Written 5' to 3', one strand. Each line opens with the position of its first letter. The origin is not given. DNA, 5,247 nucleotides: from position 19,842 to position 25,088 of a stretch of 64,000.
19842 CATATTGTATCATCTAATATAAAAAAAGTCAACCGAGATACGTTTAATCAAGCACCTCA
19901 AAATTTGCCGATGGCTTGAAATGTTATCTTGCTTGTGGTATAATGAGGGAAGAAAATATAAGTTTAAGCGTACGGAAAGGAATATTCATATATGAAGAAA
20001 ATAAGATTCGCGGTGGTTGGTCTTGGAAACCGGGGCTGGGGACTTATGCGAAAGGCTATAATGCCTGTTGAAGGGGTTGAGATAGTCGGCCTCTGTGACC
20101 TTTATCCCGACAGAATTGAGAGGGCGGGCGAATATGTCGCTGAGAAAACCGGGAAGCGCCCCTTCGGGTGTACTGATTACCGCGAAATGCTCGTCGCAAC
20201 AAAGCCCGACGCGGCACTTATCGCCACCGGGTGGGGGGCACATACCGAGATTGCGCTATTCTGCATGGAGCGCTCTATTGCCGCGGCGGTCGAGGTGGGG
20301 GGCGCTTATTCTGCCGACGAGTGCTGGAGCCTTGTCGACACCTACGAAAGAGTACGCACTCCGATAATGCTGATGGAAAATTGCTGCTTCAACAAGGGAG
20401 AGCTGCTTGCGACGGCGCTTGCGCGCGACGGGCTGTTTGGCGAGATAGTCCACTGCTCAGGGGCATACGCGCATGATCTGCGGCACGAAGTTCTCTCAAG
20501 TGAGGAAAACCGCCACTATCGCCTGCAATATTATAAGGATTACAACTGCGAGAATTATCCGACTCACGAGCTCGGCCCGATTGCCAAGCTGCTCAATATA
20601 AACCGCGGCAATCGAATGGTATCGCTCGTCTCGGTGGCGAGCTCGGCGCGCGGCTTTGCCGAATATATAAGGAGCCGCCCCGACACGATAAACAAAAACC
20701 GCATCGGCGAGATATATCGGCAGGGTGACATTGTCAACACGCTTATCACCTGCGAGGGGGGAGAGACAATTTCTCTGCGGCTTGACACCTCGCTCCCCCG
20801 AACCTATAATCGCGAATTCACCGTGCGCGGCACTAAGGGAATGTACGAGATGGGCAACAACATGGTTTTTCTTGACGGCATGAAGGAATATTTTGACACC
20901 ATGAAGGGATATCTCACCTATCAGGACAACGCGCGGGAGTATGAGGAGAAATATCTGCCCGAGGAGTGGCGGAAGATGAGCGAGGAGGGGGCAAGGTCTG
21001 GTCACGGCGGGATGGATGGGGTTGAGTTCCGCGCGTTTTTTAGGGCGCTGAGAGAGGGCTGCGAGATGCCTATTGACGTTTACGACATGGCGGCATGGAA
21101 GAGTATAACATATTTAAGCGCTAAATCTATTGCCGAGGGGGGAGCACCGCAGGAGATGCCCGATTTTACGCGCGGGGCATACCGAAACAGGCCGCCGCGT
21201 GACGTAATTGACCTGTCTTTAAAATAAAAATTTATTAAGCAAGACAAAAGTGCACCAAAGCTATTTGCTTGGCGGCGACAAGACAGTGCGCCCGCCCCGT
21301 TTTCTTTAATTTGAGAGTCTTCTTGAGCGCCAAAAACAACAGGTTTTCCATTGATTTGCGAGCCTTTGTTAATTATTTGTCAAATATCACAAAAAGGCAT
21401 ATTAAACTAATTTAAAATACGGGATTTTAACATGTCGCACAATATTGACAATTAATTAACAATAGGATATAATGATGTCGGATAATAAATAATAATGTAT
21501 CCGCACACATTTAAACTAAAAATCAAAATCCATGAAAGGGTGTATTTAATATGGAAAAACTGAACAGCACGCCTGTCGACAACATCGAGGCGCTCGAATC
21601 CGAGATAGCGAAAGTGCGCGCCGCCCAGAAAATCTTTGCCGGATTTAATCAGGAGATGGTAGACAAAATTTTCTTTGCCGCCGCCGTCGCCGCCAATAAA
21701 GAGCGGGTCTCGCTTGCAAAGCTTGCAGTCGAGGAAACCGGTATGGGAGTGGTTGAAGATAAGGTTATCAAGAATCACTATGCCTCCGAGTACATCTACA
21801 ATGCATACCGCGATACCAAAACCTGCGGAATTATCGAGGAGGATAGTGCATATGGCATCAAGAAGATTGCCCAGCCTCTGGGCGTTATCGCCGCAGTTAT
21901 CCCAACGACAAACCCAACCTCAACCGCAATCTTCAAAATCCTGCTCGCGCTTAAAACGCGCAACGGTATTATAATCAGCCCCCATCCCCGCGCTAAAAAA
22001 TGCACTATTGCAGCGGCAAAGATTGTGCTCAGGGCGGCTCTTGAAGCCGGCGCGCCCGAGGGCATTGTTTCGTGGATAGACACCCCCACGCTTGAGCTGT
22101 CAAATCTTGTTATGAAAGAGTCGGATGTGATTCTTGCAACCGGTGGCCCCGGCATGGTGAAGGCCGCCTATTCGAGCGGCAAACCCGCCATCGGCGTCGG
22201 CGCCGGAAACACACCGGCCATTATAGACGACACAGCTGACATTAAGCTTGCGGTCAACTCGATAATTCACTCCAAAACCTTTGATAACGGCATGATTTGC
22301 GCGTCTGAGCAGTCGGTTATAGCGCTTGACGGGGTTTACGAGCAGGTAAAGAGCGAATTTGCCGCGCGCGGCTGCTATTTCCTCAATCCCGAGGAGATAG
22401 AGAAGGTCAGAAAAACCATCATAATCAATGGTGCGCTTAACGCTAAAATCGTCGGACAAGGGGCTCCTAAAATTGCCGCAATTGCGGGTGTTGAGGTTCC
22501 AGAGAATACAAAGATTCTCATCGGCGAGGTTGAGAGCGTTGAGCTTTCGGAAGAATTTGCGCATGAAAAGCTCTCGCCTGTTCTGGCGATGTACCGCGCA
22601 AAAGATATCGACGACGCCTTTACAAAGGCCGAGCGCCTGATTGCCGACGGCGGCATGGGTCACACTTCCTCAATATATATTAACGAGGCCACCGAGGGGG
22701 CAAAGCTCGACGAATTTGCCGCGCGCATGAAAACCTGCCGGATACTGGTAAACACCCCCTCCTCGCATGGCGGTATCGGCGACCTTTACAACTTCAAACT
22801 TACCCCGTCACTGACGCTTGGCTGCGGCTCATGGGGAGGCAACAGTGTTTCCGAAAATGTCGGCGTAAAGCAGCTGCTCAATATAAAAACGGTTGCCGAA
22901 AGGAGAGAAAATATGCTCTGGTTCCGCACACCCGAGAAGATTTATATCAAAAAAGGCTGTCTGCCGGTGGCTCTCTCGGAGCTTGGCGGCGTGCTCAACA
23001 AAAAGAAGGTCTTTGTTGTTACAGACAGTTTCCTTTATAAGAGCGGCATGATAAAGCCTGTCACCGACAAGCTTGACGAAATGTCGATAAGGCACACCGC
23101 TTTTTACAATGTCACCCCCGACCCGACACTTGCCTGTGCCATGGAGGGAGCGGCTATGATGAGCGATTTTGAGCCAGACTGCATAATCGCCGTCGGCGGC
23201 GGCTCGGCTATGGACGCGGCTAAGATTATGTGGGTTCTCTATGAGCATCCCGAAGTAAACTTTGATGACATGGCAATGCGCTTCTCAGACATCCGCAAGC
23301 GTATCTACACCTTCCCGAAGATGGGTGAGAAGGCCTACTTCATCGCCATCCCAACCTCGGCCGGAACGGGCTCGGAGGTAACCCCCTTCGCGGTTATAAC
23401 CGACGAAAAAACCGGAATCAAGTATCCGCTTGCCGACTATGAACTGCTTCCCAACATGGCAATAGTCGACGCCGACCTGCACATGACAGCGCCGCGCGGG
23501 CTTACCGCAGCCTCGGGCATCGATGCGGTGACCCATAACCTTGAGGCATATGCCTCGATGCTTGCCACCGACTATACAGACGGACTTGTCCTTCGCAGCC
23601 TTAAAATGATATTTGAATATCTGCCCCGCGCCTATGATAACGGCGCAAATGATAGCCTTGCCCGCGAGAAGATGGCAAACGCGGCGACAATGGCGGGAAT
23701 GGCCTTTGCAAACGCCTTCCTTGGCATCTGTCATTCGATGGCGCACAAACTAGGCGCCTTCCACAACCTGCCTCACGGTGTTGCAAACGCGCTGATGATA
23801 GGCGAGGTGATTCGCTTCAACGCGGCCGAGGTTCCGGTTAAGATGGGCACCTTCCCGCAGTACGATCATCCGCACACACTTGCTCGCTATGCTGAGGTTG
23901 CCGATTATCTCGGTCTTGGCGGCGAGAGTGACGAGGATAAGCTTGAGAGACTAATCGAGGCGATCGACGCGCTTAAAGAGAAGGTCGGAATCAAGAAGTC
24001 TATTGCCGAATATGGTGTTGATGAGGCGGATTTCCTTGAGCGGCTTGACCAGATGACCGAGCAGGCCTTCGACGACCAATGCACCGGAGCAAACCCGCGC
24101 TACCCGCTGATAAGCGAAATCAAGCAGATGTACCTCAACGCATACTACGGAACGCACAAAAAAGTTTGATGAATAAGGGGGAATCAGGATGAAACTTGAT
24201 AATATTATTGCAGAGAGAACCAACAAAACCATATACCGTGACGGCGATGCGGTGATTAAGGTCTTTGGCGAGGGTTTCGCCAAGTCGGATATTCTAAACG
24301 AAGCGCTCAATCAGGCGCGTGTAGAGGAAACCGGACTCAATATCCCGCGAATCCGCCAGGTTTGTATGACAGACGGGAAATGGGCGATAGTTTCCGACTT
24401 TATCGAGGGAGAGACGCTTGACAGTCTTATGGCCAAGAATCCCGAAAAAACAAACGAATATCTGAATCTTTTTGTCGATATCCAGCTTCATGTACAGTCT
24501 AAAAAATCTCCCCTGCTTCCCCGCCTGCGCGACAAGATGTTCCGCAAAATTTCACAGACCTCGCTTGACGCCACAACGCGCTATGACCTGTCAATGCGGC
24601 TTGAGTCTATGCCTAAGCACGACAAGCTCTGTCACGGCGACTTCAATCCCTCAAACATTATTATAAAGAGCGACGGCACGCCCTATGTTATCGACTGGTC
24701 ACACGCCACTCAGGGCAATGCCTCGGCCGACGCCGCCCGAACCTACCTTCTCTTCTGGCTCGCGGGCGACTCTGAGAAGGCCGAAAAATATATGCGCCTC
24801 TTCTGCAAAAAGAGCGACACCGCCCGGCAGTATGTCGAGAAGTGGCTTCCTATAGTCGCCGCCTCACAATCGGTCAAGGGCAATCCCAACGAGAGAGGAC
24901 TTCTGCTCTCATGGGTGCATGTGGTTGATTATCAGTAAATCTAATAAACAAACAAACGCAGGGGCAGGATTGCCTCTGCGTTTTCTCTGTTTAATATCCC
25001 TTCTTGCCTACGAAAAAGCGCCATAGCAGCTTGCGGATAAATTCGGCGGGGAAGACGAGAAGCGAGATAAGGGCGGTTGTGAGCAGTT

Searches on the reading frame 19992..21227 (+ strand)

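Call 43: search_protein_families(library=pfam, proteins=[window:19992-21227:+], max_evalue=0.000001)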
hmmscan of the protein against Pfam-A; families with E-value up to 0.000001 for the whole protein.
window:19992-21227:+ (411 aa): 2 families
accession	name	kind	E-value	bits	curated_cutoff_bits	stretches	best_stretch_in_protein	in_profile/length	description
PF21252.2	Glyco_hydro_109_C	-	5.2e-50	169.8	27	1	141-298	4-178/187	Glycosyl hydrolase 109, C-terminal domain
PF01408.29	GFO_IDH_MocA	-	2.9e-08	34.9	24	1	4-119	1-110/120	Oxidoreductase family, NAD-binding Rossmann fold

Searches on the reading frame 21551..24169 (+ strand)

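Call 43: search_protein_families(library=pfam, proteins=[window:21551-24169:+], max_evalue=0.000001)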
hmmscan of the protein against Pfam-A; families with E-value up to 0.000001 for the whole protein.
window:21551-24169:+ (872 aa): 4 families
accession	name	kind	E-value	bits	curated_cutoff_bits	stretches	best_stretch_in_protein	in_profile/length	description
PF25137.1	ADH_Fe_C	-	1.8e-54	184.8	27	1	652-865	1-194/194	Fe-containing alcohol dehydrogenase family, C-terminal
PF00465.25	Fe-ADH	-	1.8e-45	155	31.3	1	461-640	1-167/168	Iron-containing alcohol dehydrogenase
PF00171.27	Aldedh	-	3.4e-22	79.1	23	1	11-273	27-292/461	Aldehyde dehydrogenase family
PF13685.12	Fe-ADH_2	-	3.7e-08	33.9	28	0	477-560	9-93/149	Iron-containing alcohol dehydrogenase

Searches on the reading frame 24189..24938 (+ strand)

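Call 43: search_protein_families(library=pfam, proteins=[window:24189-24938:+], max_evalue=0.000001)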
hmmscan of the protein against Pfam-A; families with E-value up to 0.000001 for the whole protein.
window:24189-24938:+ (249 aa): 2 families
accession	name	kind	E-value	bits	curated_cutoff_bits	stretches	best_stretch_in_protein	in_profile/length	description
PF01636.29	APH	-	3.6e-11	43.7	23.2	1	18-197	17-221/239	Phosphotransferase enzyme family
PF01163.29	RIO1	-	3.7e-07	30.4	22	0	126-175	104-153/187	RIO domain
